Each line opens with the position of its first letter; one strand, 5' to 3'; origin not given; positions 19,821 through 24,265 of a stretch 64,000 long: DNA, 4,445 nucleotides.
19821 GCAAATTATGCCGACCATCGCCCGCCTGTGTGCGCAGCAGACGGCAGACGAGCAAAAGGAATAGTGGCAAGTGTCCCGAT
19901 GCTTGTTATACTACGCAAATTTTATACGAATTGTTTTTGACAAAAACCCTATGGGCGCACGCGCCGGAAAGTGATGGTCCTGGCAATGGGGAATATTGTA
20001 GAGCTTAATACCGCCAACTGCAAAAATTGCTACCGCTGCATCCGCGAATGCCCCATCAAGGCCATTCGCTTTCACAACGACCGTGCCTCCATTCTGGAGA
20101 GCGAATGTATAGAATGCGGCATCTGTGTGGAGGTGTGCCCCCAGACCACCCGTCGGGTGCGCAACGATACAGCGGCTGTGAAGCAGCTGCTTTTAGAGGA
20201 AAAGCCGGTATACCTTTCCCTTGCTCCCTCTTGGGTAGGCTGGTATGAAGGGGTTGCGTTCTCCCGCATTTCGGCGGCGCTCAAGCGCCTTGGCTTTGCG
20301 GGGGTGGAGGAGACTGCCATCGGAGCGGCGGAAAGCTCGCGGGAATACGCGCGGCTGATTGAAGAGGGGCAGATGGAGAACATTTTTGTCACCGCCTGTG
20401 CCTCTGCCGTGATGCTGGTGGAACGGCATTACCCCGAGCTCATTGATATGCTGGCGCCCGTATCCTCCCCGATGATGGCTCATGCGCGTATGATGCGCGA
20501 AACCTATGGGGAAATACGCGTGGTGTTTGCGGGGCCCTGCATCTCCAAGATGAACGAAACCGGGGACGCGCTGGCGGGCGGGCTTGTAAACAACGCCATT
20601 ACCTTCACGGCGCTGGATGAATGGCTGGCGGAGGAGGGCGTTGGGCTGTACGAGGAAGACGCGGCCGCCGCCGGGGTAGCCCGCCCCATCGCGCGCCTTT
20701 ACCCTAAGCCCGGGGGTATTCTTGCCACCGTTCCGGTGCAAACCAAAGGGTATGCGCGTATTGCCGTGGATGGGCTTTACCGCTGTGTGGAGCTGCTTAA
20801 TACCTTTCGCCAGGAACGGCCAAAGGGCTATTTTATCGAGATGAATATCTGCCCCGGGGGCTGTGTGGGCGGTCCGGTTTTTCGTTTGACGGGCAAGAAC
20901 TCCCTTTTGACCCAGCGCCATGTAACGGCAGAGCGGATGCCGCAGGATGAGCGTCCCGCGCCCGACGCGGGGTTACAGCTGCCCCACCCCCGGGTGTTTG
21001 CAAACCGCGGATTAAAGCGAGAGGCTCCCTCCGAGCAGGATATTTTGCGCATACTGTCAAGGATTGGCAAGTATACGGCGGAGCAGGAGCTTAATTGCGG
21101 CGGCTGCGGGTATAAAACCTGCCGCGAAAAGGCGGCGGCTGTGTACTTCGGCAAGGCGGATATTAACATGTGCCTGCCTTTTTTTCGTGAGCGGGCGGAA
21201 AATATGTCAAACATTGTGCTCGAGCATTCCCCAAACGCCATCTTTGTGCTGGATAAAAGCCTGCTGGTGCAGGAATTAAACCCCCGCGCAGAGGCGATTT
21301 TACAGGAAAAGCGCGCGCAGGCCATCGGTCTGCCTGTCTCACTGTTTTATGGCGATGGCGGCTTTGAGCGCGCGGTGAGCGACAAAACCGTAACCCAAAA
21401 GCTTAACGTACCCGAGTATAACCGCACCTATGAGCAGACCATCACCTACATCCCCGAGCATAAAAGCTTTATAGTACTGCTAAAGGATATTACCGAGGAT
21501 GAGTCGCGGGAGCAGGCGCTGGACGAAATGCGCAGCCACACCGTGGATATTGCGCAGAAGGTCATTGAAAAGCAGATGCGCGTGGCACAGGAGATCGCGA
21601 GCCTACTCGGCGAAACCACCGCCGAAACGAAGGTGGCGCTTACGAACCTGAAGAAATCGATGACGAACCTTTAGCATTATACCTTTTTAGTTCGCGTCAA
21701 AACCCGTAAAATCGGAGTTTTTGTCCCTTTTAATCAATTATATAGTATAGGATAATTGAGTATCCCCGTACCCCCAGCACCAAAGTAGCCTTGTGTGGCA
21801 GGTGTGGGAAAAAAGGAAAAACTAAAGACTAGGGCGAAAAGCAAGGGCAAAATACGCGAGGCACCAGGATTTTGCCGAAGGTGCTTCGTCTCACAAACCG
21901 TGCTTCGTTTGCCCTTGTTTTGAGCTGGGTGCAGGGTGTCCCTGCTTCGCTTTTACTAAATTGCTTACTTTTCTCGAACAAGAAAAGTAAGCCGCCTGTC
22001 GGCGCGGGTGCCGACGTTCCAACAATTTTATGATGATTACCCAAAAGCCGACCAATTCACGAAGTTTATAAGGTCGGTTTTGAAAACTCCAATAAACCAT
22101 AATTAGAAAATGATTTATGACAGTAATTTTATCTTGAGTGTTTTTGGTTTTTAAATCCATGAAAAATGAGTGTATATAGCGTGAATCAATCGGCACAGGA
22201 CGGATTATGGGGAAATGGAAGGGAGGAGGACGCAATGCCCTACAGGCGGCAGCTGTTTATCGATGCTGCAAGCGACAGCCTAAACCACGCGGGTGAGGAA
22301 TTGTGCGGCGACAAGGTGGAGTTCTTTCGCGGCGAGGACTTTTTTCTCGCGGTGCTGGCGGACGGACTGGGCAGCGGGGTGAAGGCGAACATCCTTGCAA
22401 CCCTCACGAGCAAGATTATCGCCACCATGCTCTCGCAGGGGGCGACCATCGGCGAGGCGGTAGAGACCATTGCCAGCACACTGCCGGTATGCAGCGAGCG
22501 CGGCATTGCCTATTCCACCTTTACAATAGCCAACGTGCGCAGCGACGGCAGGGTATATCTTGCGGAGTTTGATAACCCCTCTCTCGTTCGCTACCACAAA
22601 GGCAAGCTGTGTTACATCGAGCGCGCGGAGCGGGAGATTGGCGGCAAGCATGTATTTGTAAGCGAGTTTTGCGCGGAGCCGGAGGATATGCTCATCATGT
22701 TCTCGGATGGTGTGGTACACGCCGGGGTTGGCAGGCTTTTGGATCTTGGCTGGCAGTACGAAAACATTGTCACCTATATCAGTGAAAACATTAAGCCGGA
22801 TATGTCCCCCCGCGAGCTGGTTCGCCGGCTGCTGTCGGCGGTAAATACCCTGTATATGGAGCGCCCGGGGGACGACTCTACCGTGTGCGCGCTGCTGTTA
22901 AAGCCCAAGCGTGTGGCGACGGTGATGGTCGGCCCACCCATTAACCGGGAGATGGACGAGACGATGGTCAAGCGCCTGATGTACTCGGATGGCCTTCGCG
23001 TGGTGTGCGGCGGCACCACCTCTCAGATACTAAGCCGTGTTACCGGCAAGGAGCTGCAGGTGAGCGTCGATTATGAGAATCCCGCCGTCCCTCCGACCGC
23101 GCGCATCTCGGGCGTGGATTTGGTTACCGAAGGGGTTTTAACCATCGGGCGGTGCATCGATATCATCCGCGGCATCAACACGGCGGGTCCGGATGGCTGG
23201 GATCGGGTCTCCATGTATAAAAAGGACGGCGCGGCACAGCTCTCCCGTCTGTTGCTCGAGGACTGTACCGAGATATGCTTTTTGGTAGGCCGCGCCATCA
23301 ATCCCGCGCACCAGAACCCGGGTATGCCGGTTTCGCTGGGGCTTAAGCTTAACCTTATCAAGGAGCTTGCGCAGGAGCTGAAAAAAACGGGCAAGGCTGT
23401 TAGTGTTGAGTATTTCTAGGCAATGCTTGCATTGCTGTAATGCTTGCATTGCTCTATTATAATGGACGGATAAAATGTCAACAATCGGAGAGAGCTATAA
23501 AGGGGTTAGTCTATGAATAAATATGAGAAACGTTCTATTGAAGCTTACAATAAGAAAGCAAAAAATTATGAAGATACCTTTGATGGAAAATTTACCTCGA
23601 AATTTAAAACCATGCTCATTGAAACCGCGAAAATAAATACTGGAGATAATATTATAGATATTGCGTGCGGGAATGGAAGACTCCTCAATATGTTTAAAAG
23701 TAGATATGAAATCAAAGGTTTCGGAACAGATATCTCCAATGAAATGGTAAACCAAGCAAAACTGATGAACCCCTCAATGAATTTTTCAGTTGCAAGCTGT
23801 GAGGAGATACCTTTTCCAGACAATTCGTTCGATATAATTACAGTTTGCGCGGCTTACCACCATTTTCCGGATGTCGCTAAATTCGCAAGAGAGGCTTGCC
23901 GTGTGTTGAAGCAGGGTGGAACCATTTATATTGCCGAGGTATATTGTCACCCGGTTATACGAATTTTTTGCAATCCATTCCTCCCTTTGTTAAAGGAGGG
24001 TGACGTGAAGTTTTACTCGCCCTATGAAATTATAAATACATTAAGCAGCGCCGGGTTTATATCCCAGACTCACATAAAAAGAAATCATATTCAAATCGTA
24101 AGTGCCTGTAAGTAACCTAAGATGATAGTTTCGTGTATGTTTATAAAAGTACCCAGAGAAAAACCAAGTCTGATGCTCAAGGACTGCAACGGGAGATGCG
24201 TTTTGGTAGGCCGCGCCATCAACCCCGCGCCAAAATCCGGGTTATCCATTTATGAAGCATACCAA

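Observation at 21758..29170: Family B: three copies in 8 kb of a ~340-bp hairpin-rich noncoding repeat that I cannot assign to a known RNA or mobile-element family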

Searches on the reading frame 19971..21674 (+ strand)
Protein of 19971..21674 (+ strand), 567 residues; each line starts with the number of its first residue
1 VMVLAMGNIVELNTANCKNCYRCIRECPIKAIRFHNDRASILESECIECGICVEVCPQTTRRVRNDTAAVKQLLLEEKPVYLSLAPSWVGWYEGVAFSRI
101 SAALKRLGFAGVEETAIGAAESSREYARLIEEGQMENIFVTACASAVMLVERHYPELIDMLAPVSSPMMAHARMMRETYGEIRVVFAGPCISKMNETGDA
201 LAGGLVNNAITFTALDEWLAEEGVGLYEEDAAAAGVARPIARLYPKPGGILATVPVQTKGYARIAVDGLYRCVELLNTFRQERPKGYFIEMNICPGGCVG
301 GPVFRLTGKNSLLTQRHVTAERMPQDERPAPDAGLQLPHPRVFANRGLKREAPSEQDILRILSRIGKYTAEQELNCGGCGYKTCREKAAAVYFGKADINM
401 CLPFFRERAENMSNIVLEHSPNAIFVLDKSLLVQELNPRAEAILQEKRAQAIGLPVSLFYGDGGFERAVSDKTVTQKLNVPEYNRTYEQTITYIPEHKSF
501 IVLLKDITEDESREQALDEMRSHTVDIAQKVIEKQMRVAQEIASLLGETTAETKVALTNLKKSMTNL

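Call 11: search_protein_families(library=pfam, proteins=[window:19971-21674:+])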
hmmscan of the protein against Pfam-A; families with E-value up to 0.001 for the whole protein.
window:19971-21674:+ (567 aa): 9 families
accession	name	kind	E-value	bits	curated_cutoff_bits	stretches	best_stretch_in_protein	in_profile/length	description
PF02906.19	Fe_hyd_lg_C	-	6.5e-37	127.9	22.1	1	78-302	1-245/245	Iron only hydrogenase large subunit, C-terminal domain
PF04060.18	FeS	-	2.4e-10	40.4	23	1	373-403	3-33/33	Putative Fe-S cluster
PF13237.11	Fer4_10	-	5.1e-09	36.4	25.5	1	11-57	3-53/53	4Fe-4S dicluster domain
PF14697.11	Fer4_21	-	7.3e-07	29.7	35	1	13-57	4-52/59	4Fe-4S dicluster domain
PF13187.11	Fer4_9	-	8.5e-07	29.4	27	1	16-59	1-50/52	4Fe-4S dicluster domain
PF12838.12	Fer4_7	-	2.6e-06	28.3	27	1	16-58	1-50/52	4Fe-4S dicluster domain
PF00037.32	Fer4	-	7.4e-06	26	21.1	1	41-57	3-19/24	4Fe-4S binding domain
PF12797.12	Fer4_2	-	3.4e-05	24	24.5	0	43-57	7-21/22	4Fe-4S binding domain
PF13183.11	Fer4_8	-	6.8e-05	23.8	27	0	44-67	3-26/68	4Fe-4S dicluster domain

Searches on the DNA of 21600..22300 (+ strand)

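Call 7: search_rna_families(source=window, start=21600, end=22300, threshold=evalue, max_evalue=10)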
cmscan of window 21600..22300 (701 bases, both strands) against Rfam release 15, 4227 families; matches with E-value up to 10: 2.
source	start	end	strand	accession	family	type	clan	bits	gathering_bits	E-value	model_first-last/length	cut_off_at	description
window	22024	22080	+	RF02296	TtnuCD20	Gene; snRNA; snoRNA; CD-box;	-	18.1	80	3.4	1-66/66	no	Tetrahymena snoRNA TtnuCD20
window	22131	22176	+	RF02060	STnc410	Gene; sRNA;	-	13.7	50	2.5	1-158/158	no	Enterobacterial sRNA STnc410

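Call 24: search_dna_similar(query=window:21750-22105:+, collection=plasmids, mode=distant, max_evalue=0.01)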
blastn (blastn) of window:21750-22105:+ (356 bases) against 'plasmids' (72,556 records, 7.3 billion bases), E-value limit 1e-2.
Records with a match: 1; places in all: 1; records where one place covers at least 80% of the query: 0.
Best place of each record, by identity: 80-90% 1.
By first word of the organism name: Variovorax 1.
By predicted mobility (MOB-suite, as given by PLSDB): non-mobilizable 1.
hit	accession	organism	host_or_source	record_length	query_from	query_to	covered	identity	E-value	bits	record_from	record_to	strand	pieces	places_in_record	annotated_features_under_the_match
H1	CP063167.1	Variovorax paradoxus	-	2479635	212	264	15%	80.7%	7e-3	49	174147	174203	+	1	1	none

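Call 25: search_dna_similar(query=window:21750-22105:+, collection=phages, mode=distant, max_evalue=0.01)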
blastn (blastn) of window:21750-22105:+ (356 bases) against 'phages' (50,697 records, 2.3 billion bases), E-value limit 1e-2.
No match.

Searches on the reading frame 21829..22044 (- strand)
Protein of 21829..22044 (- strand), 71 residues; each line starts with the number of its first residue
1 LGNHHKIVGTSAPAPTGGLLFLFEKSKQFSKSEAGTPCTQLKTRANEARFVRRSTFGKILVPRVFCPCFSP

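Call 66: search_protein_representatives(protein=window:21829-22044:-)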
Query: 71 residues. Proteins with E-value up to 0.001 (for the whole library): 1; up to 1e-10: 0; up to 1e-30: 0. The best 1 are listed.
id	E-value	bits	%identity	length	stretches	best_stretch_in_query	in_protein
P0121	4.6e-05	39.6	38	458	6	22-55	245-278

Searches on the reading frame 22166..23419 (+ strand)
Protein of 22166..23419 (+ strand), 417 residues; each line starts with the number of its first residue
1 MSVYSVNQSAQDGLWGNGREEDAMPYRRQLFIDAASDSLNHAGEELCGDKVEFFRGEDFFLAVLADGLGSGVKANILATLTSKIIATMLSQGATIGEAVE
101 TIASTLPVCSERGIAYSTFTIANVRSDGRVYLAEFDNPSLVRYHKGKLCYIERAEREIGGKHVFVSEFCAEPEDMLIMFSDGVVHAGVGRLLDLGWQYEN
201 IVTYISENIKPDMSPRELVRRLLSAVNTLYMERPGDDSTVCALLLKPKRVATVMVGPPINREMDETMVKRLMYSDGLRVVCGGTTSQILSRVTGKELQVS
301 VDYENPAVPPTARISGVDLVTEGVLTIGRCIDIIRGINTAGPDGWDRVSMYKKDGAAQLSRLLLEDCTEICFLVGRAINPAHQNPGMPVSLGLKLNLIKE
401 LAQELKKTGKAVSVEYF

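Call 11: search_protein_families(library=pfam, proteins=[window:22166-23419:+])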
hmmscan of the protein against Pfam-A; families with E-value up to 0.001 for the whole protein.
window:22166-23419:+ (417 aa): 1 family
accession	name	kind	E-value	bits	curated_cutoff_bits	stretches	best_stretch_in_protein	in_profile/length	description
PF07228.17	SpoIIE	-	3.5e-18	66.7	25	1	61-243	6-189/192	Stage II sporulation protein E (SpoIIE)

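Call 20: find_encoding_contigs(protein=window:22166-23419:+, flank=10000, max_places=10)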
Protein window:22166-23419:+ (417 aa): no gene with exactly this product is on record in the collection.

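Call 23: find_encoding_contigs(protein=window:22235-23419:+, flank=10000, max_places=10)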
Protein window:22235-23419:+ (394 aa): 4 contigs read that carry it; 3 places shown.
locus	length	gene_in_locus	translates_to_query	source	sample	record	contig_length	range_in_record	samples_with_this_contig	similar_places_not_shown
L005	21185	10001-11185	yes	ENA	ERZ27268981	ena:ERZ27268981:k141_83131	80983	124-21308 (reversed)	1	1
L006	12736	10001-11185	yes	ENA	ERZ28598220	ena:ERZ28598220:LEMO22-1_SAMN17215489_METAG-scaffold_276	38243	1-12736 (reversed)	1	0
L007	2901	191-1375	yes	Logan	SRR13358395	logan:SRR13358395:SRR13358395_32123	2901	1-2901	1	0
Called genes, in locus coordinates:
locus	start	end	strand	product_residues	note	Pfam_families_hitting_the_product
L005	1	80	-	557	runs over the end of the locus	PF00920:ILVD_EDD_N, PF24877:ILV_EDD_C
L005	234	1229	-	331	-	PF00670:AdoHcyase_NAD (faint), PF02826:2-Hacid_dh_C (weak), PF03446:NAD_binding_2 (weak), PF03807:F420_oxidored (weak), PF07991:KARI_N, PF01450:KARI_C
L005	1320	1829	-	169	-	PF01842:ACT, PF22629:ACT_AHAS_ss, PF13710:ACT_5, PF10369:ALS_ss_C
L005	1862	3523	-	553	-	PF02776:TPP_enzyme_N, PF00205:TPP_enzyme_M, PF02775:TPP_enzyme_C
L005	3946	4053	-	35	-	-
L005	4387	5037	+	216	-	PF00753:Lactamase_B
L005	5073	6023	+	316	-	PF04055:Radical_SAM, PF16199:Radical_SAM_C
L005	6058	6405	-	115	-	PF01638:HxlR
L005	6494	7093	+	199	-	PF02525:Flavodoxin_2, PF03358:FMN_red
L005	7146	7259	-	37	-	-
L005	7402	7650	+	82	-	-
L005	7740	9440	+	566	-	PF00037:Fer4 (faint), PF12838:Fer4_7 (weak), PF13187:Fer4_9 (weak), PF13237:Fer4_10, PF14697:Fer4_21 (weak), PF02906:Fe_hyd_lg_C, PF04060:FeS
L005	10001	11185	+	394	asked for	PF07228:SpoIIE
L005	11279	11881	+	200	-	PF01209:Ubie_methyltran, PF02353:CMAS (weak), PF05148:Methyltransf_8, PF13489:Methyltransf_23, PF13847:Methyltransf_31, PF08241:Methyltransf_11, PF08242:Methyltransf_12, PF13649:Methyltransf_25, +1 more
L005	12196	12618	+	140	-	PF18029:Glyoxalase_6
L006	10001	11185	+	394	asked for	PF07228:SpoIIE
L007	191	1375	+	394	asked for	PF07228:SpoIIE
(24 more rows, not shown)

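Call 34: find_homologous_proteins(query=window:22235-23419:+, max_evalue=1e-30)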
Query window:22235-23419:+ (394 aa): 8000 proteins with E <= 1e-30 among 8000 candidates; the best 120 are listed.
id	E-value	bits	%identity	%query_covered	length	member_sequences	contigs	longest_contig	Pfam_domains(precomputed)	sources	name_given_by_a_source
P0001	8.0e-261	882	100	100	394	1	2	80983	PF07228.18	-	-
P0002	4.0e-204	696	78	99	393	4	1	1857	PF07228.18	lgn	-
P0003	9.6e-192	655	75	99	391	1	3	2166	PF07228.18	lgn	-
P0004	5.8e-180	616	70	99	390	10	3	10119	PF07228.18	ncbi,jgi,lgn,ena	-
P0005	6.9e-179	613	70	99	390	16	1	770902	PF07228.18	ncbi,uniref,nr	ncbi:serine/threonine-protein phosphatase [Zongyangia hominis]|uniref:SpoIIE family protein phosphat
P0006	3.0e-178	611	71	99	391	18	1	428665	PF07228.18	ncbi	-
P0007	3.9e-178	610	70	99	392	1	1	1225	PF07228.18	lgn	-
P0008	5.1e-178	610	69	99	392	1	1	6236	PF07228.18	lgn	-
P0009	1.2e-177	609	70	99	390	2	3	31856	PF07228.18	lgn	-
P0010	1.3e-177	608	70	99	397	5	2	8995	PF07228.18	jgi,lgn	-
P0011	1.4e-177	608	70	99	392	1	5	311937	PF07228.18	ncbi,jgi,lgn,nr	ncbi:MAG: SpoIIE family protein phosphatase [Provencibacterium sp.]|jgi:hypothetical protein|nr:SpoI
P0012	1.9e-177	608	69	99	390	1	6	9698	PF07228.18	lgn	-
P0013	2.6e-177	607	69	99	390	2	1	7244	PF07228.18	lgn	-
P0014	6.9e-177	606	69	99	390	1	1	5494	PF07228.18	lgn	-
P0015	9.7e-177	606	70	99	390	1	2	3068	PF07228.18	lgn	-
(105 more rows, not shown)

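Call 35: find_encoding_contigs(protein=P0002, flank=10000, max_places=4)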
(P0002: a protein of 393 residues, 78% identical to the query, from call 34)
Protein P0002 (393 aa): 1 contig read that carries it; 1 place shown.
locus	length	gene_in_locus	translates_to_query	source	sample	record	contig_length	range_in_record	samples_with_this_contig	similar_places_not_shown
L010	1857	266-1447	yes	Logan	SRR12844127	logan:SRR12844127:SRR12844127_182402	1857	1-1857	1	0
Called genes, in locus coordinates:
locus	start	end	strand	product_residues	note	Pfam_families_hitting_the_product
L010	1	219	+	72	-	?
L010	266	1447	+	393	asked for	PF07228:SpoIIE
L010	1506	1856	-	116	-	?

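Call 36: find_encoding_contigs(protein=P0003, flank=10000, max_places=4)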
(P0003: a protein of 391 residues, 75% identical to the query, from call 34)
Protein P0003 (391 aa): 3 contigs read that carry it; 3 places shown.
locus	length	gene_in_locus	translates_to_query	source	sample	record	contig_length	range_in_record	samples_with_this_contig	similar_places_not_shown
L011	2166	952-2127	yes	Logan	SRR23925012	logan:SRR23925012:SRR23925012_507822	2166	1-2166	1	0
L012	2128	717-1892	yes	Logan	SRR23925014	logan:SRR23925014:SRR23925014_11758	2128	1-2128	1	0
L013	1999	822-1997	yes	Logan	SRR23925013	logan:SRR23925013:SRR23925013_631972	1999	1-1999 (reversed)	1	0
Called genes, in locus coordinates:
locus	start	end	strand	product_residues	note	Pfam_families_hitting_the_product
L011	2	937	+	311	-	?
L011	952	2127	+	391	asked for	PF07228:SpoIIE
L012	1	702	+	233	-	?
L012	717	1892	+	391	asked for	PF07228:SpoIIE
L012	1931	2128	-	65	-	?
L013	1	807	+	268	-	?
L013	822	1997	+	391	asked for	PF07228:SpoIIE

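Call 37: find_encoding_contigs(protein=P0005, flank=10000, max_places=2)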
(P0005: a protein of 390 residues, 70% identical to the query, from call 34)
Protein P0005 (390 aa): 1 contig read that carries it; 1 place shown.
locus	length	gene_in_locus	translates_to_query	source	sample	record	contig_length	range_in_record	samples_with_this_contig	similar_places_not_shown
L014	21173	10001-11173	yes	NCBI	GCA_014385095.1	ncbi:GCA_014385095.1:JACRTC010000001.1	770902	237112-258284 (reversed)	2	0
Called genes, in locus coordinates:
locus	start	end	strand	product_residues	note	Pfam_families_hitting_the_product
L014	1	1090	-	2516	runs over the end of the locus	PF10091:Glycoamylase, PF06165:GH94_b-supersand, PF17167:Glyco_hydro_94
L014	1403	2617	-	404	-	PF01547:SBP_bac_1, PF13416:SBP_bac_8, PF13531:SBP_bac_11, PF13343:SBP_bac_6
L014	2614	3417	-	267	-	PF00528:BPD_transp_1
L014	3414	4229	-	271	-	PF00528:BPD_transp_1 (weak)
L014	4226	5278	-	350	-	PF00005:ABC_tran, PF08402:TOBE_2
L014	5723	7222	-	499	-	PF12838:Fer4_7 (weak), PF13187:Fer4_9 (weak), PF13237:Fer4_10 (weak), PF25160:LdpA_Fe-S-bd, PF12797:Fer4_2 (weak), PF00037:Fer4, PF12837:Fer4_6 (weak), PF02906:Fe_hyd_lg_C, +9 more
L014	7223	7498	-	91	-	-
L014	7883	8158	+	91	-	PF01257:2Fe-2S_thioredx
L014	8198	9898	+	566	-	PF12838:Fer4_7 (weak), PF13187:Fer4_9 (weak), PF13237:Fer4_10 (weak), PF14697:Fer4_21 (faint), PF02906:Fe_hyd_lg_C, PF04060:FeS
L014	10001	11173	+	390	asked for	PF07228:SpoIIE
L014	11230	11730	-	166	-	-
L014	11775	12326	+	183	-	PF07638:Sigma70_ECF, PF04542:Sigma70_r2, PF08281:Sigma70_r4_2, PF04545:Sigma70_r4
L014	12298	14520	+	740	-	PF09826:Beta_propel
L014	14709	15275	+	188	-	PF14277:DUF4364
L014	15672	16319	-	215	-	PF00583:Acetyltransf_1, PF13527:Acetyltransf_9, PF13508:Acetyltransf_7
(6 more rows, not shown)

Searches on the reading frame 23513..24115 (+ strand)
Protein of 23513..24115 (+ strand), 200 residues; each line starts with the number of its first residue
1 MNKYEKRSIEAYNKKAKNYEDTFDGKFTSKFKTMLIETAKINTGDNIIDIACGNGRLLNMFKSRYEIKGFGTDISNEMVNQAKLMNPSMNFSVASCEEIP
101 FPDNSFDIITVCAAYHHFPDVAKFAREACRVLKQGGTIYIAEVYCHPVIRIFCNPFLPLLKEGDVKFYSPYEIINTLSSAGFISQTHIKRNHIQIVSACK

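Call 11: search_protein_families(library=pfam, proteins=[window:23513-24115:+])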
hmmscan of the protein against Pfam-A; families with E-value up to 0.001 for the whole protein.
window:23513-24115:+ (200 aa): 9 families
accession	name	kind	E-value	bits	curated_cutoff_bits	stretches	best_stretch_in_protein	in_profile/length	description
PF08241.18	Methyltransf_11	-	1.1e-23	84.1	21.2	1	49-140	2-95/95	Methyltransferase domain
PF13649.12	Methyltransf_25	-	4.1e-21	75.9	27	1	47-136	1-97/97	Methyltransferase domain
PF13847.12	Methyltransf_31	-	1.4e-17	64.2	27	1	42-144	2-113/145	Methyltransferase domain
PF01209.24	Ubie_methyltran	-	5.5e-17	62.3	20.1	1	26-155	30-165/233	ubiE/COQ5 methyltransferase family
PF13489.12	Methyltransf_23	-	1.7e-13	51.1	27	1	39-143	18-119/164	Methyltransferase domain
PF08242.18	Methyltransf_12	-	8.1e-12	46.2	30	1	48-138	1-98/98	Methyltransferase domain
PF05148.21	Methyltransf_8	-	3.7e-10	40.5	27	1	44-145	73-161/219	Hypothetical methyltransferase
PF07021.18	MetW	-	2.7e-06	27.6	21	1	40-116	10-86/193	Methionine biosynthesis protein MetW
PF02353.26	CMAS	-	3.5e-06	27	27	1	27-141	47-165/273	Mycolic acid cyclopropane synthetase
